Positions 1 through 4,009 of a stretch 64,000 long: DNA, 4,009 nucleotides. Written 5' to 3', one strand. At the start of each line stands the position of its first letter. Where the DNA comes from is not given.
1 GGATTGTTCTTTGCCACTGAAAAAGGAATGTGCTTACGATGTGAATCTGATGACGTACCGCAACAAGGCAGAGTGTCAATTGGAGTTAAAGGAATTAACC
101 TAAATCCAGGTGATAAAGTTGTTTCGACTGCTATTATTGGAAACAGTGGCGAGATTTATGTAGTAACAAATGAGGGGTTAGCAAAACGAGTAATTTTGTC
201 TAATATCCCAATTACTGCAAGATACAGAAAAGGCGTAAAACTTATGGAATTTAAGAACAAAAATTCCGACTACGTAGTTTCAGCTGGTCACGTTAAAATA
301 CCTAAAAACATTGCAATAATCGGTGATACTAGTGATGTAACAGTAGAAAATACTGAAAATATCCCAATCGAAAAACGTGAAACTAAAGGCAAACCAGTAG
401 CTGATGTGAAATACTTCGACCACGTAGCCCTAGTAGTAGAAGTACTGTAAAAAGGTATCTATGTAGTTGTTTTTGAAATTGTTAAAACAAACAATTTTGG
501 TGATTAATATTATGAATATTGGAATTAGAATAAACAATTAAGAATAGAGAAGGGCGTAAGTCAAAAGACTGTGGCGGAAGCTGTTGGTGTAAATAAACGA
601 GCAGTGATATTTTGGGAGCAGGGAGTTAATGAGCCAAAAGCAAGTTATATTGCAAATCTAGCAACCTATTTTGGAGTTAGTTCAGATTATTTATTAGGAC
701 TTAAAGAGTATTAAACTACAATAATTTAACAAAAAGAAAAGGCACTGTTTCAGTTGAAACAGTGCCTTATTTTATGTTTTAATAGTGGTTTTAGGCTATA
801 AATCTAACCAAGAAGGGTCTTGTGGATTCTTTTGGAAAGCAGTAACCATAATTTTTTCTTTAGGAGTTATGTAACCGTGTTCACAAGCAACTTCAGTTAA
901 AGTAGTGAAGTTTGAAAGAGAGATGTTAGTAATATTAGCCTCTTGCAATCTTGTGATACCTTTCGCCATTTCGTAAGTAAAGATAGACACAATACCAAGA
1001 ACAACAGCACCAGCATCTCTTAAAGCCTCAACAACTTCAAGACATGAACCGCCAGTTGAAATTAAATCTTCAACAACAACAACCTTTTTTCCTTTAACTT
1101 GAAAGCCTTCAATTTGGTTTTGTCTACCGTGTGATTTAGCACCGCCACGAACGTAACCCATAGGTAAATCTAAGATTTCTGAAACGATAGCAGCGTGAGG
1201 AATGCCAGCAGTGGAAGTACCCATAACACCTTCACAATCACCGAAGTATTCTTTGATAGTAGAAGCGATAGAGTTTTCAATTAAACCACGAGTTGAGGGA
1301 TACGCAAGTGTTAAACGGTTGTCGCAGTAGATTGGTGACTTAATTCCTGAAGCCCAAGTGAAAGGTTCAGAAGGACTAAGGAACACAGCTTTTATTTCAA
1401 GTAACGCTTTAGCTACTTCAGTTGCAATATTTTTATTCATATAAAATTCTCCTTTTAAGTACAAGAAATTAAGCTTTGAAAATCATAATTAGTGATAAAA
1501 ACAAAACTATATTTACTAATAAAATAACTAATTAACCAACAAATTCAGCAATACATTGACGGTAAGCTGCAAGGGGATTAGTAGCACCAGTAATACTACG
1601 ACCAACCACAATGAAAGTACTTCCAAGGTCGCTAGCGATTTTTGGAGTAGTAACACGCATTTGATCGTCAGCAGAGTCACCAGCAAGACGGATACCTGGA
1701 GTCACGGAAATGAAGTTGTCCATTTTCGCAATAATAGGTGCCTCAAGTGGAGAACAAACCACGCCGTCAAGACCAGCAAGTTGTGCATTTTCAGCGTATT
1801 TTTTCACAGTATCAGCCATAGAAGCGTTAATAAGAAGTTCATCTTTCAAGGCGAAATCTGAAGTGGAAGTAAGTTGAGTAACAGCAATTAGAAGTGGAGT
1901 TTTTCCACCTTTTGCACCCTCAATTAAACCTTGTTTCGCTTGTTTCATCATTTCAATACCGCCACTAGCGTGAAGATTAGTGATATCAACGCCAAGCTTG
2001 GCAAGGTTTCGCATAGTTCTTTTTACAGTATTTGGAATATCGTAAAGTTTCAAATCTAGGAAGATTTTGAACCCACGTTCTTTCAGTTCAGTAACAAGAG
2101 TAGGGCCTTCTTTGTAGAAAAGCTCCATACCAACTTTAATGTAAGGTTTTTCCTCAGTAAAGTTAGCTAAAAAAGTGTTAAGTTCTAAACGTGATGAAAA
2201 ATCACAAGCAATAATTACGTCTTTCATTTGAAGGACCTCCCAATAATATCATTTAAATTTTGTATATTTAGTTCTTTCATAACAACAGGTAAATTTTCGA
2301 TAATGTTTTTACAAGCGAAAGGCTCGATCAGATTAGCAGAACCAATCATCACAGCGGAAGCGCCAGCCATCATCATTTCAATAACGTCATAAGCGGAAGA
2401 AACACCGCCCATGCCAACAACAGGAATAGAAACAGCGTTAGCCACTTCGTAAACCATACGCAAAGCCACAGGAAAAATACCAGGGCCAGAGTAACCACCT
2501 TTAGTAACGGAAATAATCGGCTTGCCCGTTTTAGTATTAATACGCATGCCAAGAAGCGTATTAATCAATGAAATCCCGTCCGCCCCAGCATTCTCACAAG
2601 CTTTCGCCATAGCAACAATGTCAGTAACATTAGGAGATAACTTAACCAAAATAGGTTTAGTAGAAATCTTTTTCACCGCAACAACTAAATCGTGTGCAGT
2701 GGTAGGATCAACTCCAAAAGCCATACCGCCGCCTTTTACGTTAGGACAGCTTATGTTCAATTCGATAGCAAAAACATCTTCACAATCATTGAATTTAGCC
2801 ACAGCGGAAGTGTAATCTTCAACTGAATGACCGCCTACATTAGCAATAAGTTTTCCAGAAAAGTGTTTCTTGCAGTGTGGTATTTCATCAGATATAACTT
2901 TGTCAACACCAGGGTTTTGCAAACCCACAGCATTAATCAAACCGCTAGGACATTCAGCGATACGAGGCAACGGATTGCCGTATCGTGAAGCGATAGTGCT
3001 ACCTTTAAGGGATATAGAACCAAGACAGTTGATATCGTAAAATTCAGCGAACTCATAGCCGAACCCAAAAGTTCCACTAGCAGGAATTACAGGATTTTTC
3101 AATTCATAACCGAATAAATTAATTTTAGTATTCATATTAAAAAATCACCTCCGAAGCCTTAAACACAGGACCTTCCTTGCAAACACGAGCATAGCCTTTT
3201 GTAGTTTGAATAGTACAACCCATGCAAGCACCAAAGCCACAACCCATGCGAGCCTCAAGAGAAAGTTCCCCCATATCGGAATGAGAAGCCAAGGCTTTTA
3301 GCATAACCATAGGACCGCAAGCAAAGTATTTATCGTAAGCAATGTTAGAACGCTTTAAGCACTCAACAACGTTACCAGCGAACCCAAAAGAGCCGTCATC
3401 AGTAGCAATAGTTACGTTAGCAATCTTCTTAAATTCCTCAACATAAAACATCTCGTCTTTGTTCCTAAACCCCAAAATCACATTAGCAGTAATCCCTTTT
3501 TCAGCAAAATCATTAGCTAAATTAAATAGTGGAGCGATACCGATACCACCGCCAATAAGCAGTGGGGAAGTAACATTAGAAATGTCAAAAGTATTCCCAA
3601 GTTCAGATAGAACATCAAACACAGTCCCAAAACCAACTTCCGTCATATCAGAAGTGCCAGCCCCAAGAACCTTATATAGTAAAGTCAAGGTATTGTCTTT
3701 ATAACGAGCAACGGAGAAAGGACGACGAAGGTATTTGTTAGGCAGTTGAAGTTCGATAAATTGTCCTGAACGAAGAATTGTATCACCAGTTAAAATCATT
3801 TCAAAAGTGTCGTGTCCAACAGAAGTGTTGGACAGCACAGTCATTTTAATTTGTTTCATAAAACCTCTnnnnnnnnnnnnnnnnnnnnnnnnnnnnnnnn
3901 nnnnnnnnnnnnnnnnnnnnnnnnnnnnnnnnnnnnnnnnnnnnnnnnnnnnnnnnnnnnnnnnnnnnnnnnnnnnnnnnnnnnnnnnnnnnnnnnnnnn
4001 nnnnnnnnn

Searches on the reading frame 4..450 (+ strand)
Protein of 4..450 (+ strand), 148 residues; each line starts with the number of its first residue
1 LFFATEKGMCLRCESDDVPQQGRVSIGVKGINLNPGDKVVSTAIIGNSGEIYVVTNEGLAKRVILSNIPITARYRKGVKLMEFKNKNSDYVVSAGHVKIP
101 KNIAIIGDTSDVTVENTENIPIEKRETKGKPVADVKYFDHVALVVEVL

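Call 45: search_protein_families(library=pfam, proteins=[window:4-450:+], max_evalue=0.00001)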
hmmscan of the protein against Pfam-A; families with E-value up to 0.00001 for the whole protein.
window:4-450:+ (148 aa): 1 family
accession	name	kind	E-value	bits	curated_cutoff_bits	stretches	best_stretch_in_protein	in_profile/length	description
PF03989.18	DNA_gyraseA_C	-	2.3e-20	72.2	27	1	2-44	4-46/48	DNA gyrase C-terminal domain, beta-propeller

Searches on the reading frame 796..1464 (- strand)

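Call 43: search_protein_families(library=pfam, proteins=[window:796-1464:-], max_evalue=0.00001)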
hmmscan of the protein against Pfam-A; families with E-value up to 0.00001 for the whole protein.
window:796-1464:- (222 aa): 1 family
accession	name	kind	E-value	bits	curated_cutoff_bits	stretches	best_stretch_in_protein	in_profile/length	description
PF00156.33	Pribosyltran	-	7.3e-12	45.3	26.3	1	78-162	31-124/158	Phosphoribosyl transferase domain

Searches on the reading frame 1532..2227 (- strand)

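Call 43: search_protein_families(library=pfam, proteins=[window:1532-2227:-], max_evalue=0.00001)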
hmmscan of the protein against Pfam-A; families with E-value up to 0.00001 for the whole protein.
window:1532-2227:- (231 aa): 1 family
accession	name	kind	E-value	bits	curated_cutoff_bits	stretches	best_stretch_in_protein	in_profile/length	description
PF00215.30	OMPdecase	-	5.1e-57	193.7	27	1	4-224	3-220/221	Orotidine 5'-phosphate decarboxylase / HUMPS family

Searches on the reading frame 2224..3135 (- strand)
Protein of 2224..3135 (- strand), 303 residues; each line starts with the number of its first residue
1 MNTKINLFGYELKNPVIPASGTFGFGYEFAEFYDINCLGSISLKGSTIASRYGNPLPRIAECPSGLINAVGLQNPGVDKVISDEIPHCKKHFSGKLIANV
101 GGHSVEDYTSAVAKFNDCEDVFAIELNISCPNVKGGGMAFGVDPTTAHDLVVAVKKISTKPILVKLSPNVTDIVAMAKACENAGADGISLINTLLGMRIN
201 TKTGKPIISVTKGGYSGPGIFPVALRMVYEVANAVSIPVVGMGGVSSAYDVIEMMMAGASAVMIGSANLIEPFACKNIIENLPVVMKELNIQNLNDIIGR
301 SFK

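Call 43: search_protein_families(library=pfam, proteins=[window:2224-3135:-], max_evalue=0.00001)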
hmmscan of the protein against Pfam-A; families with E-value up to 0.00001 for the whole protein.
window:2224-3135:- (303 aa): 3 families
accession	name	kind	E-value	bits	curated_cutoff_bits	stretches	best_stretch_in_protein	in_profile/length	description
PF01180.27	DHO_dh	-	1.3e-80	271.2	27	1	4-286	3-291/291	Dihydroorotate dehydrogenase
PF01207.24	Dus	-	1.4e-11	44.5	20.4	1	94-276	54-225/311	Dihydrouridine synthase (Dus)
PF03060.21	NMO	-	1.2e-06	28.6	28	1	188-270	140-227/331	Nitronate monooxygenase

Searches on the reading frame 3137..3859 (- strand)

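Call 43: search_protein_families(library=pfam, proteins=[window:3137-3859:-], max_evalue=0.00001)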
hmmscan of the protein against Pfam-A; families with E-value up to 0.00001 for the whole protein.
window:3137-3859:- (240 aa): 1 family
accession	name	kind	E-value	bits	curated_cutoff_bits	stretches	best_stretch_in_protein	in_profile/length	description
PF10418.14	DHODB_Fe-S_bind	-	1.2e-15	57.4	23.9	1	202-238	1-40/41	Iron-sulfur cluster binding domain of dihydroorotate dehydrogenase B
